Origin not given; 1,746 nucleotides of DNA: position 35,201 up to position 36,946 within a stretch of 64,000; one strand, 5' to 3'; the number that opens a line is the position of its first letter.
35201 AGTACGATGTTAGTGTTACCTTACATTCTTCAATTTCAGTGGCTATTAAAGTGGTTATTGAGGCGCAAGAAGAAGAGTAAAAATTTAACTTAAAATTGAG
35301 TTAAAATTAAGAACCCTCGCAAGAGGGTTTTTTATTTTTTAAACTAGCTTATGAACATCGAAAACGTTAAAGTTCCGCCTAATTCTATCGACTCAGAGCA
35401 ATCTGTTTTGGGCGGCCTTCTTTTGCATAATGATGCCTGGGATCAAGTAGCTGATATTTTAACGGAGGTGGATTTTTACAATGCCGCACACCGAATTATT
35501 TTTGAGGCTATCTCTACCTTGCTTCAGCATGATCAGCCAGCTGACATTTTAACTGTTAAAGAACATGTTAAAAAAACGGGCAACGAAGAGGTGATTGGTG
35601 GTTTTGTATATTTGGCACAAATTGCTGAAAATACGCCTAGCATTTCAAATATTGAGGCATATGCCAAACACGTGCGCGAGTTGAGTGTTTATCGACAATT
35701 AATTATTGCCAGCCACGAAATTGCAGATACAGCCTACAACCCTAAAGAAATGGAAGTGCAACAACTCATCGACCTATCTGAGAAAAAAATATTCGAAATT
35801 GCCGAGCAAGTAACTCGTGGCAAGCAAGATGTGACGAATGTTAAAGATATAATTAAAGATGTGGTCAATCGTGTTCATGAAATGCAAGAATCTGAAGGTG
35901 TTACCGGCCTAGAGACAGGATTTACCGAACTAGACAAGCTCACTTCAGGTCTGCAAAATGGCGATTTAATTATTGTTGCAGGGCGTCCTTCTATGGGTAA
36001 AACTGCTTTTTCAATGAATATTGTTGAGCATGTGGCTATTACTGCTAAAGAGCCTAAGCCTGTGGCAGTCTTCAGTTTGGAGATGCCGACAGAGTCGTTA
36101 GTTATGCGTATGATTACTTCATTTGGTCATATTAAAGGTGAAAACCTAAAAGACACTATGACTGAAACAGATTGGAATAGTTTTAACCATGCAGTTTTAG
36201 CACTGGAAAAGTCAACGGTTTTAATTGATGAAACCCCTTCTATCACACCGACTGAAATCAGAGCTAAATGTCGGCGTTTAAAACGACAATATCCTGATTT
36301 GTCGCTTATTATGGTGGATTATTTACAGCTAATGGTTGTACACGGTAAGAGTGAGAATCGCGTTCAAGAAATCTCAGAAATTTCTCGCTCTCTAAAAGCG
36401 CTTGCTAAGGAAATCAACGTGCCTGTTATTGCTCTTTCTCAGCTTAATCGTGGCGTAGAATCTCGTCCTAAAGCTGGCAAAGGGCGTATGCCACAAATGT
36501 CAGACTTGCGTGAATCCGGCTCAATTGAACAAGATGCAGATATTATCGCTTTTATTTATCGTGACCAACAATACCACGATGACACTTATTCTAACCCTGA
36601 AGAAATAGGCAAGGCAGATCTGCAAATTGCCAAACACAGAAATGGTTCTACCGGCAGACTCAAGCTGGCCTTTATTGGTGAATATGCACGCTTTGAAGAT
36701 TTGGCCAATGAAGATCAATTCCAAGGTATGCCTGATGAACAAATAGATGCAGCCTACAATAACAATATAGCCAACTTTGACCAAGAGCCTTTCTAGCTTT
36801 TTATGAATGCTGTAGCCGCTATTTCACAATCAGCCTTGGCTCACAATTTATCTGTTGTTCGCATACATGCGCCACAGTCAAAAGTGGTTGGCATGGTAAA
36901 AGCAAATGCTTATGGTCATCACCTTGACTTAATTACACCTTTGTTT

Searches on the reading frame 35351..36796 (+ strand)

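Call 75: search_protein_families(library=ncbifam, proteins=[window:35351-36796:+], max_evalue=1e-30)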
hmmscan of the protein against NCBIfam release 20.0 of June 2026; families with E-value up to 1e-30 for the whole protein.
window:35351-36796:+ (481 aa): 15 families
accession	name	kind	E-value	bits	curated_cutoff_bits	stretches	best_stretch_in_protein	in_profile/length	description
NF004384.0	PRK05748.1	equivalog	2.8e-168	560.2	525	1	3-455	4-446/452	replicative DNA helicase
NF005424.0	PRK07004.1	equivalog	3.1e-163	543.6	834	1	2-458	8-458/460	replicative DNA helicase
TIGR00665.1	DnaB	equivalog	5.6e-160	532.9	385.25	1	9-452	2-434/435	replicative DNA helicase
NF005369.0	PRK06904.1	equivalog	6.9e-148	493.3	809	1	3-458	19-471/474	replicative DNA helicase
NF006443.0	PRK08760.1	equivalog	3.8e-146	487.2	741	1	3-454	27-470/476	replicative DNA helicase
NF040583.1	dnaB_SPI-7_type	exception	2.2e-145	485.1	655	1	11-451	3-434/434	SPI-7-type island replicative DNA helicase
NF006458.0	PRK08840.1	equivalog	3.4e-145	484.3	884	1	3-452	14-457/464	replicative DNA helicase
NF005945.0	PRK08006.1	equivalog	4.4e-143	477.5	898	1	3-453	21-465/471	replicative DNA helicase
NF005852.0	PRK07773.1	equivalog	3.1e-140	469.2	780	1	7-391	22-398/886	replicative DNA helicase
TIGR03600.1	phage_DnaB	exception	8.9e-131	436.7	498.65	1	12-441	1-421/421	phage replicative helicase, DnaB family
NF006606.0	PRK09165.1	equivalog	4.5e-124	414.8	540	1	4-457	16-493/497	replicative DNA helicase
NF004109.0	PRK05595.1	equivalog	2.6e-123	412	737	1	6-451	5-438/444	replicative DNA helicase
NF006306.0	PRK08506.1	equivalog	9.5e-117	390.5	596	1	12-466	6-466/472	replicative DNA helicase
NF004967.0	PRK06321.1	equivalog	3.4e-97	326.3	751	1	5-452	12-466/472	replicative DNA helicase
NF005240.0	PRK06749.1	subfamily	6.8e-91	305.2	686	1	12-450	5-426/428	replicative DNA helicase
